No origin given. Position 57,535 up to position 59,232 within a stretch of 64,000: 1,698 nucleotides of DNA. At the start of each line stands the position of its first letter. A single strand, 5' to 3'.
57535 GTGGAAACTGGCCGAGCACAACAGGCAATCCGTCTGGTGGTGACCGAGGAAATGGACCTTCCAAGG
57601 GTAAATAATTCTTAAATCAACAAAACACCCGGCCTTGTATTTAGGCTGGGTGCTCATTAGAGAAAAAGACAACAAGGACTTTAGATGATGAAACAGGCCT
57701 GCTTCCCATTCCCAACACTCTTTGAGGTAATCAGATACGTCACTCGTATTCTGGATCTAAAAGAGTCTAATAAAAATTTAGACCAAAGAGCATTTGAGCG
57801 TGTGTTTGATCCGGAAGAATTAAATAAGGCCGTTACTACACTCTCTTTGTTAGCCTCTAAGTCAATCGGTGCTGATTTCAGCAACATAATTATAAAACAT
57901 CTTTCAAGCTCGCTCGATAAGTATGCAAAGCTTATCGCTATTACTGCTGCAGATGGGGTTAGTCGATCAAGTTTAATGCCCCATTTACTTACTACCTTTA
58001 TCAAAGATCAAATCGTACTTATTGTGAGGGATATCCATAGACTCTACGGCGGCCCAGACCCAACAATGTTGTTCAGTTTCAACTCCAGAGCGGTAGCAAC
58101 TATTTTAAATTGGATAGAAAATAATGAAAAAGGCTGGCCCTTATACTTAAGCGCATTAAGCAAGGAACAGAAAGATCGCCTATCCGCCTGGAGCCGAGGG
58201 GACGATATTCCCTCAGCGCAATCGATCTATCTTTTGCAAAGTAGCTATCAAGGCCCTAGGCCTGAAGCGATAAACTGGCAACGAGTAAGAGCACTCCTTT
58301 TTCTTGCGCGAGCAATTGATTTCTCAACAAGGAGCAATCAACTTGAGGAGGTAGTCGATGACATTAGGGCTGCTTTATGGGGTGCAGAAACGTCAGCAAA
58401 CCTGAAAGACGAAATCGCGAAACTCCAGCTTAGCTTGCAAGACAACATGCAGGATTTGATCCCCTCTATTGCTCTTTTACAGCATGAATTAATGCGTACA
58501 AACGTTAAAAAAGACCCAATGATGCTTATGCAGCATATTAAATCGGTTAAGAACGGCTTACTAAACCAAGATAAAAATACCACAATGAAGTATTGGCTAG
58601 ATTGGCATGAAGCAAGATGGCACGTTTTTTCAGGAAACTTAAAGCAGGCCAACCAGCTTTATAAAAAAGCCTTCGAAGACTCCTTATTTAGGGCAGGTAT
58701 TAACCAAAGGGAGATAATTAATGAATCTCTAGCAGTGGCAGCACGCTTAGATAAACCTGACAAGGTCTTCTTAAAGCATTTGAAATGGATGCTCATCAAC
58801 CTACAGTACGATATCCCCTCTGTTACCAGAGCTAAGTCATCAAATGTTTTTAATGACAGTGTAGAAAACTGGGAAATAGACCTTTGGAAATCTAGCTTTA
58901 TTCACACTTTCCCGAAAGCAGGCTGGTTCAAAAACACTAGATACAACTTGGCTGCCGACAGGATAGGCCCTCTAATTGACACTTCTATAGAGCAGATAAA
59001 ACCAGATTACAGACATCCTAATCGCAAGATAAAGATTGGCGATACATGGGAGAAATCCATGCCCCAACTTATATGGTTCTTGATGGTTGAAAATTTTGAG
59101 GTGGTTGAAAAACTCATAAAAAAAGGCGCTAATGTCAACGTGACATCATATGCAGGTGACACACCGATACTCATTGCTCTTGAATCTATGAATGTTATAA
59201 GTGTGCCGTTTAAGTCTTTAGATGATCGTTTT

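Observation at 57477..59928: Orphan module at the edge of the R-M island: 43-aa Gly/Ser/Asn-rich peptide, stem-loop, and a 747-aa HTH-like/TPR-like/ankyrin protein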

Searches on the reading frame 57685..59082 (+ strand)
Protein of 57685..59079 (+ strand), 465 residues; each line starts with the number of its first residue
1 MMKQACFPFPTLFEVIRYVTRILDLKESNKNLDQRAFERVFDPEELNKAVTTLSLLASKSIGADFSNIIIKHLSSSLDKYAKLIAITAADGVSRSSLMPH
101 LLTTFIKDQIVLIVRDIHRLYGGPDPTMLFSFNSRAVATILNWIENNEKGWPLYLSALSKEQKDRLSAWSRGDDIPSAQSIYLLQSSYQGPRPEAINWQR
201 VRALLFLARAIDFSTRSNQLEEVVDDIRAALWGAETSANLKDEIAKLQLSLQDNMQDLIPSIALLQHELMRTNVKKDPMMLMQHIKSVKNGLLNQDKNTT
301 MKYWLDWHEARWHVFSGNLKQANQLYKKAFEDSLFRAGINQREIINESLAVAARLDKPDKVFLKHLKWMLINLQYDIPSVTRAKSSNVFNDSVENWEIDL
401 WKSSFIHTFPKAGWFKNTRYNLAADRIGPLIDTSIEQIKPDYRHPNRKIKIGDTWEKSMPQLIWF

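Call 38: search_solved_structures(query=A4, max_evalue=10, show_alignments=2)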
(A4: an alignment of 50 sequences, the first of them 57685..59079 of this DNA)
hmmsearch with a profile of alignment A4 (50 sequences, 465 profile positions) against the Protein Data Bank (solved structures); distinct sequences matched with E-value up to 10: 20.
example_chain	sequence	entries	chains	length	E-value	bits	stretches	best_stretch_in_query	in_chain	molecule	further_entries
9gzg_A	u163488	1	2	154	0.072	15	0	313-329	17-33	Engineered CTPR protein with glutamic acids for conductivity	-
5wjb_A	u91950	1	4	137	0.17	13.7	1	229-306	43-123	Capsid assembly scaffolding protein,Myosin-7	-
2oto_A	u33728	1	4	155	0.25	13.2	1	205-301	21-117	M protein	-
7obi_A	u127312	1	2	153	0.25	13.2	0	313-328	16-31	CTPR-rv4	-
5wme_A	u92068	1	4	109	0.35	12.7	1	226-306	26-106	Capsid assembly scaffolding protein,Myosin-7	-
2fo7_A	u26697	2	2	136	0.65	11.8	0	313-328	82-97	SYNTHETIC CONSENSUS TPR PROTEIN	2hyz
7yh8_A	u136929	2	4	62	0.76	11.6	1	19-72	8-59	L-19437 | D-binder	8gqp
9kns_A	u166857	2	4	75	0.82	11.5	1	244-297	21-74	Protein Hook homolog 3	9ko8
2avp_A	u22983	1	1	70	0.88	11.4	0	313-329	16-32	synthetic consensus TPR protein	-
2xcb_A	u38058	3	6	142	1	11.1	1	299-334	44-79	REGULATORY PROTEIN PCRH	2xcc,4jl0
7p6u_A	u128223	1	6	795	1.1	11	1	201-305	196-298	Lon protease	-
8fnj_A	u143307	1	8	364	1.2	10.9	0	295-339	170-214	Lamina-associated polypeptide 2, isoforms beta/gamma,Integrase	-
8ch0_A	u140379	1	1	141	1.5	10.6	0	313-328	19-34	Consensus tetratricopeptide repeat protein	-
1na0_A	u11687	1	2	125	2.3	10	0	293-328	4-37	designed protein CTPR3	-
1na3_A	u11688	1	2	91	2.5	9.9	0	293-328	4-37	designed protein CTPR2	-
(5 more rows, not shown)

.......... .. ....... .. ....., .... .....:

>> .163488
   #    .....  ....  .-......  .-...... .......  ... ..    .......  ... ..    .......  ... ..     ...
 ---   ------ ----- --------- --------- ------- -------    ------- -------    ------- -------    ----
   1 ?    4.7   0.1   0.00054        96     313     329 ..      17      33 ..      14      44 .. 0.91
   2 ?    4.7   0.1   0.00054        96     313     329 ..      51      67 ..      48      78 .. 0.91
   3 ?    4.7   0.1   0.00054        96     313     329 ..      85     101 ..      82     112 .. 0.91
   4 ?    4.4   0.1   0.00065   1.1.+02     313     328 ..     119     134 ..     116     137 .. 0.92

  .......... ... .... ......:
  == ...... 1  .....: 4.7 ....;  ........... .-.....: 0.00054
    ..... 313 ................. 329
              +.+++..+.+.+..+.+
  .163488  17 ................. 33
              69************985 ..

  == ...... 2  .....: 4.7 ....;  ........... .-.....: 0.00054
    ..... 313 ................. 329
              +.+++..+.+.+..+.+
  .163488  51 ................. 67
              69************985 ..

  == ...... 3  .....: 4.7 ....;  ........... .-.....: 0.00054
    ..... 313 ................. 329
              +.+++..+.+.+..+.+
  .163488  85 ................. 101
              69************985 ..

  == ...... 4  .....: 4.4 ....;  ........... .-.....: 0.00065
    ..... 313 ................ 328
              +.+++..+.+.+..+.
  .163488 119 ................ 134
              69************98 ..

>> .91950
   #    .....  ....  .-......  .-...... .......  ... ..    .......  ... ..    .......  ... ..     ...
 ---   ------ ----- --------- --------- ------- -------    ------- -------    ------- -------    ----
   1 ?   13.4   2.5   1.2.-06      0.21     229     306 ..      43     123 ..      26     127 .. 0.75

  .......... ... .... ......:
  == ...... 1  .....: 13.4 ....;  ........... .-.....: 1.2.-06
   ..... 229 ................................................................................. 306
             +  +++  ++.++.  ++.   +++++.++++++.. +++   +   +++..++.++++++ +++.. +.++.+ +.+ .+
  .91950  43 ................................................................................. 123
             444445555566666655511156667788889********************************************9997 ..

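Call 45: search_dna_similar(query=window:57685-59079:+, collection=plasmids, mode=protein, max_evalue=0.00001, max_rows=25)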
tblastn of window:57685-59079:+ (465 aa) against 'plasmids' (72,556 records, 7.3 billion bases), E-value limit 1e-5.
Records with a match: 1; places in all: 1; records where one place covers at least 80% of the query: 1.
Best place of each record, by identity: <60% 1.
By first word of the organism name: Salinimonas 1.
By predicted mobility (MOB-suite, as given by PLSDB): non-mobilizable 1.
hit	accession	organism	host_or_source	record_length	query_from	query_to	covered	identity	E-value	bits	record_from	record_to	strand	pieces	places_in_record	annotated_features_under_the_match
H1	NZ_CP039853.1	Salinimonas iocasae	cell culture,deep sea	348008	42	419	81%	23.6%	1e-16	91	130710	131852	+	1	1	hypothetical protein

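Call 46: search_dna_similar(query=window:57685-59079:+, collection=phages, mode=protein, max_evalue=0.00001, max_rows=15)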
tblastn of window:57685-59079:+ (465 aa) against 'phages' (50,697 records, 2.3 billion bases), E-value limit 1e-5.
No match.

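Call 47: predict_structure(alignment_id=A5)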
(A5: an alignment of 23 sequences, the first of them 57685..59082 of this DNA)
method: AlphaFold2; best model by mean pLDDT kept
length: 466 residues; sequences in the alignment: 23
mean_pLDDT: 82.5   pTM: 0.80
mean pLDDT of the five models: 82.5, 82.3, 82.0, 81.5, 79.0
residues with pLDDT >= 90: 175; 70-90: 203; 50-70: 64; < 50: 24
segments of 3 or more residues with pLDDT < 50: 1-3, 379-391, 429-433
pLDDT, mean of each block of 10 residues (from residue 1): 68 91 76 82 87 87 89 93 90 87 90 94 93 90 93 88 91 90 78 75 94 82 85 82 88 84 90 85 91 68 91 94 97 89 93 92 91 70 37 74 87 86 61 54 64 55 58
secondary structure, 60 per line:
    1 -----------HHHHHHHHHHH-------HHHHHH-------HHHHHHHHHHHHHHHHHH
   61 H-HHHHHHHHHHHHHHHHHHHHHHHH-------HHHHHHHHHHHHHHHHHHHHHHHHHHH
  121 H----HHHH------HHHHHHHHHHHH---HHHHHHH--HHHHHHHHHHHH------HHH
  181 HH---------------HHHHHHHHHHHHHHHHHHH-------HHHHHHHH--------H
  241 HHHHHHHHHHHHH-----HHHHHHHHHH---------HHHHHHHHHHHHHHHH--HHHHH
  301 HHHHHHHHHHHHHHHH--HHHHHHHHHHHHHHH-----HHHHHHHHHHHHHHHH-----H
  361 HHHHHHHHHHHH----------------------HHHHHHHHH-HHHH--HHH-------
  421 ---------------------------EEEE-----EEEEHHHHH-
elements in order: H12-22 H30-35 H43-61 H63-86 H94-121 H126-129 H136-147 H151-157 H160-171 H178-182 H198-216 H224-231 H240-253 H259-268 H278-293 H296-316 H319-333 H339-354 H360-372 H395-403 H405-408 E448-451 E457-460 H461-465

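Call 49: fold_search(model_id=the predicted structure, library=pdb)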
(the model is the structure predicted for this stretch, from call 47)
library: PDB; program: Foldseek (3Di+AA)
matches with E <= 10: 288; with E <= 0.001: 0
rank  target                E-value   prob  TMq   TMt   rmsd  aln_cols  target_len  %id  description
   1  2pft                  8.2e-01  0.05  0.10  0.09  34.8       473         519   12  The Crystal Structure of Mouse Exo70 Reveals Unique Features of the Mammalian Exocyst (released 2007-05-22)
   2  6af0_A                1.1e+00  0.15  0.20  0.12  25.4       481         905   13  Structure of Ctr9, Paf1 and Cdc73 ternary complex from Myceliophthora thermophila (released 2018-09-19)
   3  5nnr_D                1.1e+00  0.12  0.19  0.14  26.7       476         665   12  Structure of Naa15/Naa10 bound to HypK-THB (released 2017-06-14)
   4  7pua_DH               1.1e+00  0.06  0.11  0.10  24.2       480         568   12  Middle assembly intermediate of the Trypanosoma brucei mitoribosomal small subunit (released 2022-03-02)
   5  6qdl                  1.2e+00  0.08  0.15  0.10  24.6       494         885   11  Molecular features of the UNC-45 chaperone critical for binding and folding muscle myosin (released 2019-10-30)
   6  8fgw_D                1.2e+00  0.08  0.14  0.08  19.4       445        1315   10  Human IFT-A complex structures provide molecular insights into ciliary transport (released 2023-02-22)
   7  8ru3_A                1.2e+00  0.06  0.13  0.13  25.0       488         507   13  Crystal structure of beta-catenin in complex with alpha-helical peptide inhibitor (released 2024-09-04)
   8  5l9u_F                1.3e+00  0.10  0.15  0.14  22.7       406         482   12  Model of human Anaphase-promoting complex/Cyclosome (APC/C-CDH1) with a cross linked Ubiquitin variant-substrate-UBE2C (released 2016-09-14)
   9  9gaw_Q                1.4e+00  0.08  0.14  0.13  26.8       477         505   10  High-resolution structure of the Anaphase-promoting complex/cyclosome (APC/C) bound to co-activator Cdh1 (released 2024-08-14)
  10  8hkw_A                1.4e+00  0.04  0.09  0.10  24.0       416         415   15  Crystal structure of importin-alpha3 bound to the 53BP1 nuclear localization signal (released 2022-12-21)
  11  9hma                  1.5e+00  0.13  0.20  0.09  22.3       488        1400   14  Cryo-EM structure of apo human separase (released 2025-09-03)
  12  5nnr_A                1.6e+00  0.10  0.19  0.14  26.5       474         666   14  Structure of Naa15/Naa10 bound to HypK-THB (released 2017-06-14)
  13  7rdr_A                1.6e+00  0.06  0.11  0.11  24.8       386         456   12  Circular tandem repeat protein with novel repeat topology and enhanced subunit contact surfaces (released 2021-09-01)
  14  9bv3_W                1.6e+00  0.14  0.16  0.17  23.1       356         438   10  M1B Midnolin-Proteasome (released 2025-06-11)
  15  7nj1_A                1.7e+00  0.11  0.19  0.08  22.0       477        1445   13  CryoEM structure of the human Separase-Securin complex (released 2021-08-04)
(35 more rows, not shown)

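Call 66: search_protein_representatives(alignment_id=A5)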
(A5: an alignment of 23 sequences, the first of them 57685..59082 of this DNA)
Query: 23 sequences, 466 profile positions. Proteins with E-value up to 0.001 (for the whole library): 398; up to 1e-10: 315; up to 1e-30: 221. The best 150 are listed.
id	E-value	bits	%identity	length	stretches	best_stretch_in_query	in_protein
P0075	3.4e-180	616.1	-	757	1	3-465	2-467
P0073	1.1e-179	614.4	-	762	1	3-466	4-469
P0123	2.5e-169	580.2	-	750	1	1-466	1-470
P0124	4.2e-168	576.2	-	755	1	4-466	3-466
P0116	1.1e-166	571.6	-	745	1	1-466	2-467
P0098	2.0e-162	557.5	-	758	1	3-466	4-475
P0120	1.6e-159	547.9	-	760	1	1-464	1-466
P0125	6.1e-158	542.7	-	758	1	1-463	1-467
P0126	7.5e-157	539.1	-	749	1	2-465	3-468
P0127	1.5e-151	521.7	-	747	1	3-466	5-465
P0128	4.1e-147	507.0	-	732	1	21-465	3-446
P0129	1.5e-145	501.8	-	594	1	2-466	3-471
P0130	4.9e-142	490.3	-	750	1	6-466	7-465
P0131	4.5e-139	480.5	-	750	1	4-466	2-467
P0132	5.1e-139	480.3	-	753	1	1-466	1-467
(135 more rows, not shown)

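Call 100: search_protein_families(library=padloc, proteins=[window:57685-59079:+], max_evalue=1)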
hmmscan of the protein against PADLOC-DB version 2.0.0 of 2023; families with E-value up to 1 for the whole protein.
window:57685-59079:+ (465 aa): 0 families
